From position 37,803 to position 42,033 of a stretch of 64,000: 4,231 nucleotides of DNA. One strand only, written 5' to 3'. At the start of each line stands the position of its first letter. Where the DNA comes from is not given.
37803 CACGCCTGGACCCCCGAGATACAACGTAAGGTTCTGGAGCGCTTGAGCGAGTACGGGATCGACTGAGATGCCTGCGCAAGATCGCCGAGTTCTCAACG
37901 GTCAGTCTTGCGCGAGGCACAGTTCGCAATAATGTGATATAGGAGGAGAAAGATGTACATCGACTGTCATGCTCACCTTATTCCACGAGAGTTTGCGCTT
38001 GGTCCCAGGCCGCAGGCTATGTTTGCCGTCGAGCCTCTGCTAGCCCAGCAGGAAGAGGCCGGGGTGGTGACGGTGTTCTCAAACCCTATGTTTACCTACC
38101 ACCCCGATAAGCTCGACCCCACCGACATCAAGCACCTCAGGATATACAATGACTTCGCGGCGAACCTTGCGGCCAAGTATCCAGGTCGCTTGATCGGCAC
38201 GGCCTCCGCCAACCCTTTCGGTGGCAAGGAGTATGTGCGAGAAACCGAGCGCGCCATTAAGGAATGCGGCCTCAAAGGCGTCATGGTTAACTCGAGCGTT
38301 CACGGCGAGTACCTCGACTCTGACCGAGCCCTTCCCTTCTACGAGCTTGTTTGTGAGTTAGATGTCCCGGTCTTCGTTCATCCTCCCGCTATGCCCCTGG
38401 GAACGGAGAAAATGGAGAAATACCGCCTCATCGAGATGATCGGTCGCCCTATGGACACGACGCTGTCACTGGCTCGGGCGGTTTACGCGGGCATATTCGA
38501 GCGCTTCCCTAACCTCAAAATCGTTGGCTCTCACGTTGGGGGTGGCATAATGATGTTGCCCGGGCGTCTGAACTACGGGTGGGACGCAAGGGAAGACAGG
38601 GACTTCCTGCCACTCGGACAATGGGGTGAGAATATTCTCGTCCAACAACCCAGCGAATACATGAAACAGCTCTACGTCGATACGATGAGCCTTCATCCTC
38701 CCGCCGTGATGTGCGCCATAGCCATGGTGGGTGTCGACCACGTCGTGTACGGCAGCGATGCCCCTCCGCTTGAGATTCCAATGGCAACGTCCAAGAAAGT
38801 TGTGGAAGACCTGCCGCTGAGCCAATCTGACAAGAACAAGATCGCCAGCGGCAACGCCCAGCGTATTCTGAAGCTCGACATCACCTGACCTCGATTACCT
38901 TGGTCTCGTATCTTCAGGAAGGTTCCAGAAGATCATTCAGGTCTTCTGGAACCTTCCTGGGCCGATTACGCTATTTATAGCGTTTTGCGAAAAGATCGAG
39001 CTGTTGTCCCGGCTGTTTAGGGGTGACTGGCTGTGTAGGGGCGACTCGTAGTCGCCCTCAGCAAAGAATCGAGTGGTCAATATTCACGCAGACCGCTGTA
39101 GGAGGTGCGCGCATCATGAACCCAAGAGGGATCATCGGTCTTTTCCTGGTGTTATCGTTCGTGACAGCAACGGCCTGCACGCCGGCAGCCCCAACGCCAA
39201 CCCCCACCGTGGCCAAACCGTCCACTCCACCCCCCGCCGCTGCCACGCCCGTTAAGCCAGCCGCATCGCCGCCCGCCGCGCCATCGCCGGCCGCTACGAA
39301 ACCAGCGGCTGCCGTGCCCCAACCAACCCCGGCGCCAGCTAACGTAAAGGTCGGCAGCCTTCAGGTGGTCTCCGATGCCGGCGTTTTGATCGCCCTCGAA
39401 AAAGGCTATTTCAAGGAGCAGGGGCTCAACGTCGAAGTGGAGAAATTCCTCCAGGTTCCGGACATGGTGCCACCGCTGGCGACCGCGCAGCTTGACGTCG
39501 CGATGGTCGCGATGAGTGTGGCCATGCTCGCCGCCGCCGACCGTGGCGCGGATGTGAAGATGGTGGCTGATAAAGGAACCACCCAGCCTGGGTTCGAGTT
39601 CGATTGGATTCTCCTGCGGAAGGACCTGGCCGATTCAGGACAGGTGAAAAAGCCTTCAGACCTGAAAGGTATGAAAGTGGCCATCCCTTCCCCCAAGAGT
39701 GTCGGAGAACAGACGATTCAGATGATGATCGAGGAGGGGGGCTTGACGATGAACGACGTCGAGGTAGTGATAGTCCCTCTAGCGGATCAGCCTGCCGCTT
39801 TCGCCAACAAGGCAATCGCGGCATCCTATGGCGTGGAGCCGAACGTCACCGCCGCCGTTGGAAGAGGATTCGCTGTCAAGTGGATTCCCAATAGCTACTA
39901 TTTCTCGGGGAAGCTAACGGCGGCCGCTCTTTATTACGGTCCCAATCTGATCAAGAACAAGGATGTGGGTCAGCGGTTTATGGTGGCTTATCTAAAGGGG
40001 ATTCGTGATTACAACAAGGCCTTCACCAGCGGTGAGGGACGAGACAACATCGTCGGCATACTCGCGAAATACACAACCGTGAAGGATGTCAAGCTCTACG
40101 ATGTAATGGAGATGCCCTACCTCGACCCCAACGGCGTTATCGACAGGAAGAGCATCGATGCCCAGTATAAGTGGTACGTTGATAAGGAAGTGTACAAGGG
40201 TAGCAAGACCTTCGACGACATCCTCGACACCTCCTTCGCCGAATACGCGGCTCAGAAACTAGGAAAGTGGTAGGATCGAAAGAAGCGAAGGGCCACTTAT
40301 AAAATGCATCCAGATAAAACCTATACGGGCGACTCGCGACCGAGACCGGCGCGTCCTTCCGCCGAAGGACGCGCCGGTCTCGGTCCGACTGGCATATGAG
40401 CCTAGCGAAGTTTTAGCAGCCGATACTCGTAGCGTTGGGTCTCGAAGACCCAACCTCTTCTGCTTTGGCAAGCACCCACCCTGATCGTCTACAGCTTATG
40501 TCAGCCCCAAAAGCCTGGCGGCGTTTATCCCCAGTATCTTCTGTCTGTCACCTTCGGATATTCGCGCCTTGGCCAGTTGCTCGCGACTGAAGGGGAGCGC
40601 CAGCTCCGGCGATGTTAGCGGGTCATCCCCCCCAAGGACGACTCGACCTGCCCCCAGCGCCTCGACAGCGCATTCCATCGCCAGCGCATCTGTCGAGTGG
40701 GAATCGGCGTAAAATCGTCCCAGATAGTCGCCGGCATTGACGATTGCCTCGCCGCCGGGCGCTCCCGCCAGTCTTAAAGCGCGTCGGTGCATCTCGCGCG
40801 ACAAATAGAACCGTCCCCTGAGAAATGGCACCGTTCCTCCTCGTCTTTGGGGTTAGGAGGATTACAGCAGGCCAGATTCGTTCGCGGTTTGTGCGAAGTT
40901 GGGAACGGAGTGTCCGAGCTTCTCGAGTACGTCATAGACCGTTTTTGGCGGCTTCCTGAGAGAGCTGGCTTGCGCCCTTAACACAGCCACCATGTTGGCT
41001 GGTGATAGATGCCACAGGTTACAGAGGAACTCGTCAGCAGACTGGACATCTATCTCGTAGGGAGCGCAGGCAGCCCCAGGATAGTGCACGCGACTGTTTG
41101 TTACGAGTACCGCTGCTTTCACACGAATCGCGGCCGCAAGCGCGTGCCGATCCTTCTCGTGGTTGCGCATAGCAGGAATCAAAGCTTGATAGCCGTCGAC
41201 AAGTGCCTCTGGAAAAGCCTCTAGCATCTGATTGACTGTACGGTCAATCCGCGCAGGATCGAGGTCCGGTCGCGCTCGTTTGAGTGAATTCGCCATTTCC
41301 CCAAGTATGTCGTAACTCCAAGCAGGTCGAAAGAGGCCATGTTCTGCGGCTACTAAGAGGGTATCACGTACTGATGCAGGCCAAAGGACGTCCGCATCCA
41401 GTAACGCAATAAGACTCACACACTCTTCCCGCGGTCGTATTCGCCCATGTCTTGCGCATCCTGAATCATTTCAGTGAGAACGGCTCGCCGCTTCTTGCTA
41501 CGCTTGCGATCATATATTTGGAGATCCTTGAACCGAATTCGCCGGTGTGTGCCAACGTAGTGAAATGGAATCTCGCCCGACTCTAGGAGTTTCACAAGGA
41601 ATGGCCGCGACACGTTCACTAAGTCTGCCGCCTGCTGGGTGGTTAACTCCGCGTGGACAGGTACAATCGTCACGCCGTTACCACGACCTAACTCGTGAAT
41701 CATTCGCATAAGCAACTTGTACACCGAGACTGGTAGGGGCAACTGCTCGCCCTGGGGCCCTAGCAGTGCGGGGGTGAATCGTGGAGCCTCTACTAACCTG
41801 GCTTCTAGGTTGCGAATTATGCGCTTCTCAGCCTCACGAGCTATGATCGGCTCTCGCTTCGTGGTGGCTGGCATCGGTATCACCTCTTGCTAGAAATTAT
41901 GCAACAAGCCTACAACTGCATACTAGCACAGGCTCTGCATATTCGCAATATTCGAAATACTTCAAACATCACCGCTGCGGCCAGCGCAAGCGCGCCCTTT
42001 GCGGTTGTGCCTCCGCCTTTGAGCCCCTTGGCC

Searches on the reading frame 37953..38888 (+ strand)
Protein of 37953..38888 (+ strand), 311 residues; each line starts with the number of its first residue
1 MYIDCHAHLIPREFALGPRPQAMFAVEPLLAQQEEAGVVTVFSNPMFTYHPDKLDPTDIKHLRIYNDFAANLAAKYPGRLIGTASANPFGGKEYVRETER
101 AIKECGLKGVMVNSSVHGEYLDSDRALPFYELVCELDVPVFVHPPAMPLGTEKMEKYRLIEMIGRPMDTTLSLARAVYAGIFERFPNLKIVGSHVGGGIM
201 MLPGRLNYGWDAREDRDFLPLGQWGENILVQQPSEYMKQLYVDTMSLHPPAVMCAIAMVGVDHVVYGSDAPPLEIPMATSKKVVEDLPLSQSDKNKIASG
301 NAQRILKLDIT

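Call 7: search_protein_families(library=pfam, proteins=[window:37953-38888:+])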
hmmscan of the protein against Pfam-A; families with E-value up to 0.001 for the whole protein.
window:37953-38888:+ (311 aa): 1 family
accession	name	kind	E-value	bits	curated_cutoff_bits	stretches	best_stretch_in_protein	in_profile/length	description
PF04909.20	Amidohydro_2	-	9.9e-38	131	26.4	1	3-308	1-289/289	Amidohydrolase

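Call 90: search_protein_families(library=ncbifam, proteins=[window:37953-38888:+], max_evalue=0.00001)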
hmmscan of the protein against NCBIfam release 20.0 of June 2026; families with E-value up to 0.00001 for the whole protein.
window:37953-38888:+ (311 aa): 0 families

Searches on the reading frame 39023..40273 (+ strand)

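Call 7: search_protein_families(library=pfam, proteins=[window:39023-40273:+])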
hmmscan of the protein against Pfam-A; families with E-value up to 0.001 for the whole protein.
window:39023-40273:+ (416 aa): 2 families
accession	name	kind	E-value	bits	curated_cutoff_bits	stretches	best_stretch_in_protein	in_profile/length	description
PF09084.16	NMT1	-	1.3e-19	71.4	20.5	1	119-328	5-207/216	NMT1/THI5 like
PF13379.11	NMT1_2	-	4e-15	56.7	24.7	1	103-280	3-188/252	NMT1-like family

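Call 90: search_protein_families(library=ncbifam, proteins=[window:39023-40273:+], max_evalue=0.00001)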
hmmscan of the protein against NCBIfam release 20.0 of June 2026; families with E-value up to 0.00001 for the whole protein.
window:39023-40273:+ (416 aa): 4 families
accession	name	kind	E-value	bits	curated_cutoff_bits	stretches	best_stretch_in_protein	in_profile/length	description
TIGR01728.1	SsuA_fam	subfamily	5.2e-18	65.3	163.5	1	108-304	1-190/290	aliphatic sulfonate ABC transporter substrate-binding protein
TIGR02122.1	TRAP_TAXI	subfamily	5.3e-08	32.1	84.35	1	207-305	132-234/320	TAXI family TRAP transporter solute-binding subunit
NF040735.1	SBP_SaoX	equivalog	4.6e-06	25.9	300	1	120-264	17-147/330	ABC transporter substrate-binding subunit SaoX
NF008588.0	PRK11553.1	subfamily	8.1e-06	25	299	0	125-282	49-194/319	aliphatic sulfonate ABC transporter substrate-binding protein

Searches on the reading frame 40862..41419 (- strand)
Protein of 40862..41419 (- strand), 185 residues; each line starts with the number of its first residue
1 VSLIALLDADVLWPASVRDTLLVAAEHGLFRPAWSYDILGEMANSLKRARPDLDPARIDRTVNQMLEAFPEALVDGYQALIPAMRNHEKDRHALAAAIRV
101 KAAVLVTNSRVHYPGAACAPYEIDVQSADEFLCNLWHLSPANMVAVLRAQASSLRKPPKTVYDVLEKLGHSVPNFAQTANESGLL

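Call 7: search_protein_families(library=pfam, proteins=[window:40862-41419:-])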
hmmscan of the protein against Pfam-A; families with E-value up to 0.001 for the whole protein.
window:40862-41419:- (185 aa): 1 family
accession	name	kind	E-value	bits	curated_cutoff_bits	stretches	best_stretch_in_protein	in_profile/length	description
PF13470.12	PIN_3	-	0.00061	21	27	0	8-108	5-112/115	PIN domain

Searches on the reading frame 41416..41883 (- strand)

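Call 7: search_protein_families(library=pfam, proteins=[window:41416-41883:-])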
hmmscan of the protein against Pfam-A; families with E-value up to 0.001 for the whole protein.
window:41416-41883:- (155 aa): 1 family
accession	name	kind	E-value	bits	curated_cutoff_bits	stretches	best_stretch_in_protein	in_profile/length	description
PF12728.13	HTH_17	-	7.2e-10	39.4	27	1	80-122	2-44/51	Helix-turn-helix domain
